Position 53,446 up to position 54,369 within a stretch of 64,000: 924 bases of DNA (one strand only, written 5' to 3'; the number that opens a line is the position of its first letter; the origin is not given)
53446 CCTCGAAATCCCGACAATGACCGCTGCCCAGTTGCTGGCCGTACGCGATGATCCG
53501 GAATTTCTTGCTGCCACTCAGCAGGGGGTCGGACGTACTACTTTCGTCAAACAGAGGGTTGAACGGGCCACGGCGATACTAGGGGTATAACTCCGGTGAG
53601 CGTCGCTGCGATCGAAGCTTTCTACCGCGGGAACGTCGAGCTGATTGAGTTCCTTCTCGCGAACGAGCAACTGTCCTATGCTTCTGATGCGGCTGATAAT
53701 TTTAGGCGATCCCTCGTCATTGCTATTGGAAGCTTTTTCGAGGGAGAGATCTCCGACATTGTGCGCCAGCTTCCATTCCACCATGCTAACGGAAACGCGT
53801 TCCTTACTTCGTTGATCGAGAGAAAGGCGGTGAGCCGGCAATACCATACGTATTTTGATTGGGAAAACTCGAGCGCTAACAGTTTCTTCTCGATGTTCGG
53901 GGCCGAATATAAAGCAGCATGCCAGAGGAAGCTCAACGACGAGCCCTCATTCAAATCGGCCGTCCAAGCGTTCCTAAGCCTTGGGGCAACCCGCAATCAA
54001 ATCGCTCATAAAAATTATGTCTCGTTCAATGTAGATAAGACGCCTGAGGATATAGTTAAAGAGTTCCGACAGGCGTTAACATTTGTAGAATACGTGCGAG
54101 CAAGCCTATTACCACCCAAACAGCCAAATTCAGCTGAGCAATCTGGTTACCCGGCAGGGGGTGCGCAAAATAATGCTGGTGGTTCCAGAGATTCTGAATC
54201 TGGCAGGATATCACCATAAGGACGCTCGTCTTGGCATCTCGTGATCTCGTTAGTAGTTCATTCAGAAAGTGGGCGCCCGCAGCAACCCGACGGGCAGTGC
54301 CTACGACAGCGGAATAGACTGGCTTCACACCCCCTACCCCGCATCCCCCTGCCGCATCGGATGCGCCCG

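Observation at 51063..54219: m5C methyltransferase translationally coupled to a DUF262 (DGQQR) gene and a HEPN (Rx4H) gene: candidate uncharacterised defence module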

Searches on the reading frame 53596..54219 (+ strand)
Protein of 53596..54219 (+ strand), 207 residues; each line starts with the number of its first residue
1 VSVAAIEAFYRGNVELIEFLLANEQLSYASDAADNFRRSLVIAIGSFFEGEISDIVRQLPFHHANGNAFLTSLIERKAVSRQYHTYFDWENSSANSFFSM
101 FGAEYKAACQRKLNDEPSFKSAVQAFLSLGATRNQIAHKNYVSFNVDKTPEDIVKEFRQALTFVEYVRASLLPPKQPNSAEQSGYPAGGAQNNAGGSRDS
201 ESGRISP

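Call 3: search_protein_families(library=pfam, proteins=[window:53596-54219:+], max_evalue=0.1)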
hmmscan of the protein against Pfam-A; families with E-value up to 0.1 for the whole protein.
window:53596-54219:+ (207 aa): 1 family
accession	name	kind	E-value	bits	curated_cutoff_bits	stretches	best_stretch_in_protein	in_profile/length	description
PF18735.6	HEPN_RiboL-PSP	-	1.3e-18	68.1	28.4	1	15-167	8-185/191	RiboL-PSP-HEPN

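Call 4: search_protein_families(library=ncbifam, proteins=[window:53596-54219:+], max_evalue=0.1)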
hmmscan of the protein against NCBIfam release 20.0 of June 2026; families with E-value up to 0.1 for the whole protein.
window:53596-54219:+ (207 aa): 0 families

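Call 5: search_protein_families(library=padloc, proteins=[window:53596-54219:+], max_evalue=0.1)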
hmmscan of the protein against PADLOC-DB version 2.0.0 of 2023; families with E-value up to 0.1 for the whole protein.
window:53596-54219:+ (207 aa): 1 family
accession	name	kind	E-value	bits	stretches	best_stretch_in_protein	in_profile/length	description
PDLC04028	PD-T4-2_B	-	0.0016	16.5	1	41-165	35-157/168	-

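Call 15: find_homologous_proteins(query=window:53596-54219:+, max_evalue=0.001)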
Query window:53596-54219:+ (207 aa): 43 proteins with E <= 0.001 among 162 candidates.
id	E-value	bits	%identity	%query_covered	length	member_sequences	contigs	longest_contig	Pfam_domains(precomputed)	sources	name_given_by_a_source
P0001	7.8e-131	452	100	100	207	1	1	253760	PF18735.7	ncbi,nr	ncbi:MAG TPA: HEPN domain-containing protein [Aliidongia sp.]|nr:HEPN domain-containing protein [Ali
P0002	1.4e-87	311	78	87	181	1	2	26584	PF18735.7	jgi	jgi:RiboL-PSP-HEPN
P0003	2.1e-84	300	79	84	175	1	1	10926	PF18735.7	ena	-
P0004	6.3e-77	276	68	86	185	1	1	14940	PF18735.7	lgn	-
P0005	3.0e-74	267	65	82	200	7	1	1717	PF18735.7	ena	-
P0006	1.6e-73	265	61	98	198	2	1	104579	PF18735.7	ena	-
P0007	9.8e-71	256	65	84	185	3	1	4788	PF18735.7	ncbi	-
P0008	3.6e-67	244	56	94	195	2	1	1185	PF18735.7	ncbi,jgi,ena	jgi:hypothetical protein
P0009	8.4e-67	243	60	86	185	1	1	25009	PF18735.7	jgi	jgi:hypothetical protein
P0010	2.0e-65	238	54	91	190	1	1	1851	PF18735.7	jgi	jgi:hypothetical protein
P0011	8.8e-65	236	60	85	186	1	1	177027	PF18735.7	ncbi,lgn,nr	ncbi:MAG: hypothetical protein EOS55_18235 [Mesorhizobium sp.]|nr:MAG: hypothetical protein EOS55_18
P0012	4.5e-64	234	58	86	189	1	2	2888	PF18735.7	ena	-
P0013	5.8e-64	234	60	85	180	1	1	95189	PF18735.7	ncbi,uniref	ncbi:HEPN domain-containing protein [Xanthobacter autotrophicus]|uniref:HEPN domain-containing prote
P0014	1.3e-62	229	56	88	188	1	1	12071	PF18735.7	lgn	-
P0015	1.3e-62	229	57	85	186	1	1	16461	PF18735.7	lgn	-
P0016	3.9e-59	218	56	87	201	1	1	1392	PF18735.7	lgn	-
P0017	8.8e-58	213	55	87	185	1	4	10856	PF18735.7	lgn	-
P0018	1.4e-50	190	47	91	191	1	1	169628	PF18735.7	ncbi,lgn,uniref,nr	ncbi:hypothetical protein E9232_006323 [Inquilinus ginsengisoli]|uniref:RiboL-PSP-HEPN domain-contai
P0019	2.4e-50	189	48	86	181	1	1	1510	PF18735.7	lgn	-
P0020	6.1e-50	188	46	89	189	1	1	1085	PF18735.7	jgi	jgi:HEPN superfamily RiboL-PSP-like protein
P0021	2.0e-49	186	47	85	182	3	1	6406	PF18735.7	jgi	jgi:HEPN superfamily RiboL-PSP-like protein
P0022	4.7e-49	185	45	92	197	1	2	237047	PF18735.7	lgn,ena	-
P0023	1.3e-48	184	44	92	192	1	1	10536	PF18735.7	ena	-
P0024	1.3e-48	183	49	82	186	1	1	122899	PF18735.7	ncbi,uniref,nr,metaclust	ncbi:HEPN domain-containing protein [Bradyrhizobium manausense]|uniref:RiboL-PSP-HEPN domain-contain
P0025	1.7e-48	183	49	86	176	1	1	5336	PF18735.7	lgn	-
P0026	3.5e-48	182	49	81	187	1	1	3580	PF18735.7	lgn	-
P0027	5.3e-48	181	49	81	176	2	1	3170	PF18735.7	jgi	jgi:hypothetical protein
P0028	1.5e-47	180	46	86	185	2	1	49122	PF18735.7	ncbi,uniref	ncbi:HEPN domain-containing protein [Bradyrhizobium sp. S3.9.1]|uniref:HEPN domain-containing protei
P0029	2.2e-47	179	44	88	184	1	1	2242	PF18735.7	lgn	-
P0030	4.0e-47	179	44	85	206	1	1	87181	PF18735.7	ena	-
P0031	8.3e-47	178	44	88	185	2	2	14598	PF18735.7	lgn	-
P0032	9.2e-47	177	43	93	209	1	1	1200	PF18735.7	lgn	-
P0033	1.1e-46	177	45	86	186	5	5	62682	PF18735.7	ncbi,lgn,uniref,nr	ncbi:HEPN domain-containing protein [Bradyrhizobium sp. WSM4349]|uniref:HEPN domain-containing prote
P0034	1.9e-46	176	47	83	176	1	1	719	PF18735.7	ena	-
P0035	6.1e-46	175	44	86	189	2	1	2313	PF18735.7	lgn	-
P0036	4.0e-45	172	48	83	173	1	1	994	PF18735.7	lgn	-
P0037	1.6e-44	170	44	87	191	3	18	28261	PF18735.7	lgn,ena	-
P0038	2.9e-44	169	42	90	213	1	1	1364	PF18735.7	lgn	-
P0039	1.9e-34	137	38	83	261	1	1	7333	PF18735.7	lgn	-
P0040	8.7e-31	125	56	52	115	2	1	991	PF18735.7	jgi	jgi:hypothetical protein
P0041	8.3e-28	116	49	55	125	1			PF18735.7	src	-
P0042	1.4e-23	102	41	63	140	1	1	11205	PF18735.7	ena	-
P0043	3.5e-23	101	32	86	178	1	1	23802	PF18735.7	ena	-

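Call 17: find_related_loci(query=A1, collection=genome_contigs, flank=8000)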
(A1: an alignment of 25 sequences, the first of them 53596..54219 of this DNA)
Query A1 (207 aa) in genome_contigs; peptide patterns used: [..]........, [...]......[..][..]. (x = any residue, [..] = any of these).
103 stretches matched a pattern; 86 encode a relative of the query (tblastn E <= 1e-3); the best 80 are kept; 80 distinct loci.
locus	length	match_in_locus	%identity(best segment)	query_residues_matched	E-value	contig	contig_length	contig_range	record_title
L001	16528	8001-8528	60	1-176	2e-70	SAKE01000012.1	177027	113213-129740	MAG: Mesorhizobium sp. isolate N.Ca.ET.020.02.1 NODE_12_length_177027_cov_41.523682, whole genome shotgun sequence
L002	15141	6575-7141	47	1-188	1e-56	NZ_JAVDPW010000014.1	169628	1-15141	Inquilinus ginsengisoli strain 584 Ga0365416_14, whole genome shotgun sequence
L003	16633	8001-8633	42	6-205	4e-54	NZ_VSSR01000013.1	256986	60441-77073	Bradyrhizobium cytisi strain CTAW11 CTAW11_S1_R1__contig_13, whole genome shotgun sequence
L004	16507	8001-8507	49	4-172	8e-54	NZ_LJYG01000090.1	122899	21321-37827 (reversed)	Bradyrhizobium manausense strain BR 3351 contig2084, whole genome shotgun sequence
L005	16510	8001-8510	35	7-177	2e-43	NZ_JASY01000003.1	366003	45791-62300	Flavobacterium chungangense LMG 26729 Contig_03, whole genome shotgun sequence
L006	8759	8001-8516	36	6-177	5e-42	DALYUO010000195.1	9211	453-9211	MAG TPA_asm: Pararcticibacter sp. isolate CTOTU47242 NODE_1246_length_9211_cov_2.840760, whole genome shotgun sequence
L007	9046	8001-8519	35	6-178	2e-41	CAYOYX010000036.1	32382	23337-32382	MAG TPA_asm: uncultured Terracidiphilus sp. isolate binchicken_co3_578 genome assembly, contig: NODE_4175_length_32382_c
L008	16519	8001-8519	36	1-173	1e-41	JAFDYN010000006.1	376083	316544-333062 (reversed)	MAG: Bacteroidetes bacterium isolate SZAS-56 BACT-TMP-3__6__length-376083, whole genome shotgun sequence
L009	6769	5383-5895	37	1-171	1e-41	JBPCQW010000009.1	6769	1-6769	MAG: Hassallia sp. isolate TH_ant_mag_218 k127_3245223, whole genome shotgun sequence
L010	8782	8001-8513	37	6-177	2e-40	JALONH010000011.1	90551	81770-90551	MAG: Cytophagaceae bacterium isolate Prado072 scaffold_116, whole genome shotgun sequence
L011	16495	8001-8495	36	7-172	8e-40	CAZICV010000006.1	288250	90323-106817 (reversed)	MAG TPA_asm: uncultured Saprospiraceae bacterium isolate SRP344714_co1_193 genome assembly, contig: NODE_65_length_28825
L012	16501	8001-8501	36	1-167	8e-40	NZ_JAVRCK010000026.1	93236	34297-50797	MAG: Nostoc sp. DedSLP03 contig_26, whole genome shotgun sequence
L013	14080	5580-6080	37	4-171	1e-38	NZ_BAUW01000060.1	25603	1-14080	Mesobacillus boroniphilus JCM 21738, whole genome shotgun sequence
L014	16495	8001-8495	32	3-167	2e-37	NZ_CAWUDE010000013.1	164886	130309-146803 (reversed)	Anabaena sp. CCY 9613 isolate Anabaena CCY 9613 NODE_14_length_164886_cov_221.284036, whole genome shotgun sequence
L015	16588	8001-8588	34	1-196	2e-37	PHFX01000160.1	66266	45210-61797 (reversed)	MAG: Candidatus Brocadia sp. WS118 scaffold_24, whole genome shotgun sequence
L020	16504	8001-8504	33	6-173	2e-36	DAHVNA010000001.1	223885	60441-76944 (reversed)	MAG TPA_asm: Elusimicrobia bacterium isolate clean561 NODE_1_length_223885_cov_7.011188, whole genome shotgun sequence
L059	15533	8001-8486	30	6-168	3e-29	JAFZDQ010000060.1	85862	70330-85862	MAG: Lachnospiraceae bacterium isolate RGIG7671 Water_buffalos_Rectum-1__c480608, whole genome shotgun sequence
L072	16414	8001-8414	33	27-165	4e-25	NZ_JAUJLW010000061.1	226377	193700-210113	Streptomyces gramineus strain A14 A14-GMCF-151_S234_L001_contig_61, whole genome shotgun sequence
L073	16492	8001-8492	32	8-167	4e-24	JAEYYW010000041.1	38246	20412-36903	MAG: Bacillota bacterium isolate OH_CBlB_68 k127_174317, whole genome shotgun sequence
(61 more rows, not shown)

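Call 29: search_protein_families(library=pfam, alignment_id=A2, max_evalue=0.00001)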
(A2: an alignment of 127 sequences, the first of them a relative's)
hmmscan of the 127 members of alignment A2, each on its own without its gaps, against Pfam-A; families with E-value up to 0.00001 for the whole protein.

A. member 1, L001:5467-6723:+ (418 aa): 1 family
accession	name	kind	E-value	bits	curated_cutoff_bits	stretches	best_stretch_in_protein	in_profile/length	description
PF00145.23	DNA_methylase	-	9e-65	219.7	22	1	6-375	3-318/324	C-5 cytosine-specific DNA methylase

B. families by the number of members that match (of 127 scanned): 122 families (the first 25 are shown)
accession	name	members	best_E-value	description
PF00145.23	DNA_methylase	6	1.1e-75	C-5 cytosine-specific DNA methylase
PF13561.12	adh_short_C2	3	8.5e-66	Enoyl-(Acyl carrier protein) reductase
PF00106.31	adh_short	3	4.8e-50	short chain dehydrogenase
PF00459.30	Inositol_P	3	8.4e-49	Inositol monophosphatase family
PF00696.33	AA_kinase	3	1.2e-47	Amino acid kinase family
PF01551.29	Peptidase_M23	3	3.4e-25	Peptidase family M23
PF01472.26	PUA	3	5.7e-22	PUA domain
PF08659.16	KR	3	8.5e-15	KR domain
PF04851.21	ResIII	3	2e-12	Type III restriction enzyme, res subunit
PF13242.12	Hydrolase_like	3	2.5e-11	HAD-hyrolase-like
PF09419.16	PGP_phosphatase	3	3e-09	Mitochondrial PGP phosphatase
PF00702.32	Hydrolase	3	1.3e-08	haloacid dehalogenase-like hydrolase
PF00176.29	SNF2-rel_dom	2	2.7e-44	SNF2-related domain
PF01555.25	N6_N4_Mtase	2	2.8e-42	DNA methylase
PF00271.37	Helicase_C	2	2e-23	Helicase conserved C-terminal domain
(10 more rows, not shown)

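Call 30: search_protein_families(library=pfam, alignment_id=A3, max_evalue=0.00001)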
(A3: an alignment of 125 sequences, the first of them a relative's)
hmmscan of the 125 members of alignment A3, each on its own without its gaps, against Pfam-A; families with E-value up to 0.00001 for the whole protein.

A. member 1, L001:8682-11243:- (853 aa): 1 family
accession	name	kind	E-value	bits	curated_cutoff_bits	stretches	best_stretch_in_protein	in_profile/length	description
PF05840.19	Phage_GPA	-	5.7e-17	62.2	31.4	1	182-406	63-280/321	Bacteriophage replication gene A protein (GPA)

B. families by the number of members that match (of 125 scanned): 143 families (the first 25 are shown)
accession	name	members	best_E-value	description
PF00589.27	Phage_integrase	4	7.1e-31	Phage integrase family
PF00004.35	AAA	4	1.3e-28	ATPase family associated with various cellular activities (AAA)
PF06868.16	DUF1257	4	5e-23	Protein of unknown function (DUF1257)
PF17862.7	AAA_lid_3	4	1.2e-08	AAA+ lid domain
PF09126.16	NaeI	3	3.6e-118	Restriction endonuclease NaeI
PF00487.30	FA_desaturase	3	3.8e-33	Fatty acid desaturase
PF03852.21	Vsr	3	3.8e-20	DNA mismatch endonuclease Vsr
PF07883.17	Cupin_2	3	1e-16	Cupin domain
PF12838.12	Fer4_7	3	4.4e-16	4Fe-4S dicluster domain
PF13187.11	Fer4_9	3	1.4e-12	4Fe-4S dicluster domain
PF13237.11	Fer4_10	3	2.4e-11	4Fe-4S dicluster domain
PF00190.28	Cupin_1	3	1e-09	Cupin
PF13267.11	DUF4058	2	8.6e-95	Protein of unknown function (DUF4058)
PF00501.34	AMP-binding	2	5.6e-84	AMP-binding enzyme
PF02508.19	Rnf-Nqr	2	6e-49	Rnf-Nqr subunit, membrane protein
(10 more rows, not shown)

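Call 32: search_protein_families(library=padloc, proteins=[L002:2181-3272:-, L003:3956-5008:+, L004:3899-4933:+, L013:1310-2716:+, L013:2732-3757:+, L020:5594-6370:+, L059:5915-6781:+, L059:8535-10094:+, L072:8486-9484:+, L073:3336-4424:+], max_evalue=0.001)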
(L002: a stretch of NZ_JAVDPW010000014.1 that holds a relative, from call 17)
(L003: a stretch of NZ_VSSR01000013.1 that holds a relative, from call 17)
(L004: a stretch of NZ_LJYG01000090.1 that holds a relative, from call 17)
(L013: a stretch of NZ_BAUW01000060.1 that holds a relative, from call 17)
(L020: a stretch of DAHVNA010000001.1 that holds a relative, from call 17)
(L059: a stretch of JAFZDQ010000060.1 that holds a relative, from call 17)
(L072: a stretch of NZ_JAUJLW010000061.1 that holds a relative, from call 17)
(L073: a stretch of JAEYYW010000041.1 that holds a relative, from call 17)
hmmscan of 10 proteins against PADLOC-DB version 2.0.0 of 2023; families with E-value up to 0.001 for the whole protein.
L002:2181-3272:- (363 aa): 0 families

L003:3956-5008:+ (350 aa): 0 families

L004:3899-4933:+ (344 aa): 0 families

L013:1310-2716:+ (468 aa): 7 families
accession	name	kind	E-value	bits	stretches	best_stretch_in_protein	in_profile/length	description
PDLC03432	REase_II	-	1.6e-27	94.6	1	9-447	6-438/462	Type II restriction enzyme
PDLC05008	PDC-S36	-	6.8e-20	69.9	1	327-422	157-251/280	-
PDLC04021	PD-T4-1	-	2e-13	48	1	325-422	247-346/383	-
PDLC03964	TmtA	-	3.6e-11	39.9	1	325-437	1406-1519/1538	-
PDLC04022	PD-T4-1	-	2.9e-07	28.1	1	327-420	82-177/216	-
PDLC03972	TmtA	-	4.3e-07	26.4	1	366-443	1219-1293/1302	-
PDLC03965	TmtA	-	7.2e-07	25.6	1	327-441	1240-1343/1370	-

L013:2732-3757:+ (341 aa): 64 families (the best 25 are shown)
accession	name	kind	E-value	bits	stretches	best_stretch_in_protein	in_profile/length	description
PDLC03378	MTase_II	-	3.4e-82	274.5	1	2-336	3-341/344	Type II methyltransferase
PDLC03272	MTase_II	-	1.9e-80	269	1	1-334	74-399/407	Type II methyltransferase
PDLC00031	DruM2|DruM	-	1.6e-61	206.4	2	3-271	13-267/361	DNA cytosine methylase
PDLC00027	DruM2|DruM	-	9.3e-60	200.9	2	3-270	13-266/361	DNA cytosine methylase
PDLC00026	DruM2|DruM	-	3.2e-55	186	1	4-336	7-329/336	DNA cytosine methylase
PDLC03234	MTase_II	-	3.7e-55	185.7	2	2-192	5-187/375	Type II methyltransferase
PDLC03326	MTase_II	-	1.2e-50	170.9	2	6-191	9-188/412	Type II methyltransferase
PDLC02653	DrmMII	-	2.1e-49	166.3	1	29-328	21-316/333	DrmMII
PDLC00033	DruM2|DruM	-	4.5e-49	165.7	2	4-182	24-195/368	DNA cytosine methylase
PDLC03361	MTase_II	-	1.6e-45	153.8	1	3-335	88-448/455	Type II methyltransferase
PDLC03307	MTase_II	-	1.2e-44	151.1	3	144-201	156-213/382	Type II methyltransferase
PDLC03217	MTase_II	-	5.4e-44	148.7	2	94-310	462-686/703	Type II methyltransferase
PDLC02649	DrmMII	-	1.2e-43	147.6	2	55-193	99-233/422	DrmMII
PDLC03731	oMTase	-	1.1e-42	144.3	1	27-325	28-321/326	orphan methyltransferase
PDLC03329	MTase_II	-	4.2e-42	142.8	2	3-186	6-191/407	Type II methyltransferase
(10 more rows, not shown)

L020:5594-6370:+ (258 aa): 0 families

L059:5915-6781:+ (288 aa): 2 families
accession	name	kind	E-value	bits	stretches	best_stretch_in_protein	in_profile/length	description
PDLC03433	REase_II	-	4.1e-67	224.6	1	34-286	23-271/272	Type II restriction enzyme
PDLC03407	REase_II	-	0.00013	19.3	1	95-226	83-213/278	Type II restriction enzyme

L059:8535-10094:+ (519 aa): 2 families
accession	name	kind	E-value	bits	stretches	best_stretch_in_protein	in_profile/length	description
PDLC05078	PDC-S72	-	5.3e-05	20.5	1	432-513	289-371/377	-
PDLC02402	Aga_SIR2-PNTD1-PNTD2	-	7.8e-05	18.9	1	162-352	302-482/876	Class I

L072:8486-9484:+ (332 aa): 1 family
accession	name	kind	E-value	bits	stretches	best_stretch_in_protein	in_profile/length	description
PDLC03523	REase_II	-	4.4e-81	270.8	1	21-320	8-303/317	Type II restriction enzyme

L073:3336-4424:+ (362 aa): 0 families

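Call 39: search_solved_structures(query=A1, max_evalue=1)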
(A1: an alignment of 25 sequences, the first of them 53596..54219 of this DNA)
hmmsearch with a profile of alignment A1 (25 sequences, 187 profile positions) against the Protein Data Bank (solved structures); distinct sequences matched with E-value up to 1: 3.
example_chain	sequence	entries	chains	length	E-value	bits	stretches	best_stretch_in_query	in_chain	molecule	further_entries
6vj4_A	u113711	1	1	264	0.064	16.1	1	62-132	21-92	Peptidylprolyl isomerase PrsA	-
2g6z_A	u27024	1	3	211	0.46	13.3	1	135-170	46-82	Dual specificity protein phosphatase 5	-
7dgu_A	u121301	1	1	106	0.47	13.2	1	102-162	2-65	de novo designed protein H4A1R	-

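Call 47: predict_structure(alignment_id=A1)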
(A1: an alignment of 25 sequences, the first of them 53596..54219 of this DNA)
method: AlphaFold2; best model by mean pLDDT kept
length: 207 residues; sequences in the alignment: 25
mean_pLDDT: 87.1   pTM: 0.77
mean pLDDT of the five models: 87.1, 86.2, 85.8, 85.4, 81.8
residues with pLDDT >= 90: 143; 70-90: 32; 50-70: 20; < 50: 12
segments of 3 or more residues with pLDDT < 50: 183-186, 188-190
pLDDT, mean of each block of 10 residues (from residue 1): 96 97 97 95 95 93 93 85 79 92 96 97 96 89 89 98 97 78 48 53 55
secondary structure, 60 per line:
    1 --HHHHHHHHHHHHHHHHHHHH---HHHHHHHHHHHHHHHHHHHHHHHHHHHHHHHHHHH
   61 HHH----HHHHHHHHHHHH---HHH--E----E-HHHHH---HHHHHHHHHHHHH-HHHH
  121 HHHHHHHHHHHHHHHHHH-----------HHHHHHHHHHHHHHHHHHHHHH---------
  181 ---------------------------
elements in order: H3-22 H26-63 H68-79 H95-99 H103-115 H117-138 H150-171

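Call 59: search_protein_families(library=pfam, proteins=[L004:3899-4933:+, L020:5594-6370:+], max_evalue=0.01)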
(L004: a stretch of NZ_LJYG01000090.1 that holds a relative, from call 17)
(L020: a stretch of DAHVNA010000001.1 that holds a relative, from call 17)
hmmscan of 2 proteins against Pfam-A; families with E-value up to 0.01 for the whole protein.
L004:3899-4933:+ (344 aa): 0 families

L020:5594-6370:+ (258 aa): 0 families

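Call 62: find_related_loci(query=A1, collection=viral_contigs, flank=6000)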
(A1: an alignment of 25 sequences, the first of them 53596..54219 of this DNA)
Query A1 (207 aa) in viral_contigs; peptide patterns used: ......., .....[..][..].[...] (x = any residue, [..] = any of these).
39 stretches matched a pattern; 1 encode a relative of the query (tblastn E <= 1e-3); 1 distinct loci.
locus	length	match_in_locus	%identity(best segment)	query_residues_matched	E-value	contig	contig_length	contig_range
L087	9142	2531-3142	55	1-205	2e-76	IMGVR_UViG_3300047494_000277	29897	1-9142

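Call 74: find_related_loci(query=A1, collection=metagenome_contigs, flank=7000)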
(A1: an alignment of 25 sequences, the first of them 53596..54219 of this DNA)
Query A1 (207 aa) in metagenome_contigs; peptide patterns used: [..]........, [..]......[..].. (x = any residue, [..] = any of these).
600 stretches matched a pattern (row limit reached: there are more); 294 encode a relative of the query (tblastn E <= 1e-3); the best 80 are kept; 80 distinct loci.
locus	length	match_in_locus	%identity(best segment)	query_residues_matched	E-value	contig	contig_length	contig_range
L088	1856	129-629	47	6-172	1e-54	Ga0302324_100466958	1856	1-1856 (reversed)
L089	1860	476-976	47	6-172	2e-54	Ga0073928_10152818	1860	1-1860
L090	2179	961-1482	38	1-174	2e-44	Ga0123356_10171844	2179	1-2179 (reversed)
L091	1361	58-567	36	3-172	1e-44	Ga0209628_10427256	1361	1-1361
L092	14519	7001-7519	35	6-178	6e-42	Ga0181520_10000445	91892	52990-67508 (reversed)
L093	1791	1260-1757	39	3-168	2e-42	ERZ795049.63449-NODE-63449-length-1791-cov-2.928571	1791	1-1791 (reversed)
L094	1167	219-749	39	1-177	1e-43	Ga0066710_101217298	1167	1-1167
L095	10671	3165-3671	37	6-173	5e-41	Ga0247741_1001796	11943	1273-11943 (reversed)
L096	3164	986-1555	34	3-198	4e-41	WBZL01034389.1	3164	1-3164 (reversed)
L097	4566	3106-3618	34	3-173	2e-40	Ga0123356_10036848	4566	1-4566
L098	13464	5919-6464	35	1-190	1e-39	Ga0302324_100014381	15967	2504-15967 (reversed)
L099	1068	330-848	35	6-177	7e-42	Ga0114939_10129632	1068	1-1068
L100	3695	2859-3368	36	6-174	3e-39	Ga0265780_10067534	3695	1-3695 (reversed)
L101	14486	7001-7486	36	16-176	3e-39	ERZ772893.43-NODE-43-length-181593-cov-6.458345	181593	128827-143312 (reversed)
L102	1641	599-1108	33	1-171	9e-40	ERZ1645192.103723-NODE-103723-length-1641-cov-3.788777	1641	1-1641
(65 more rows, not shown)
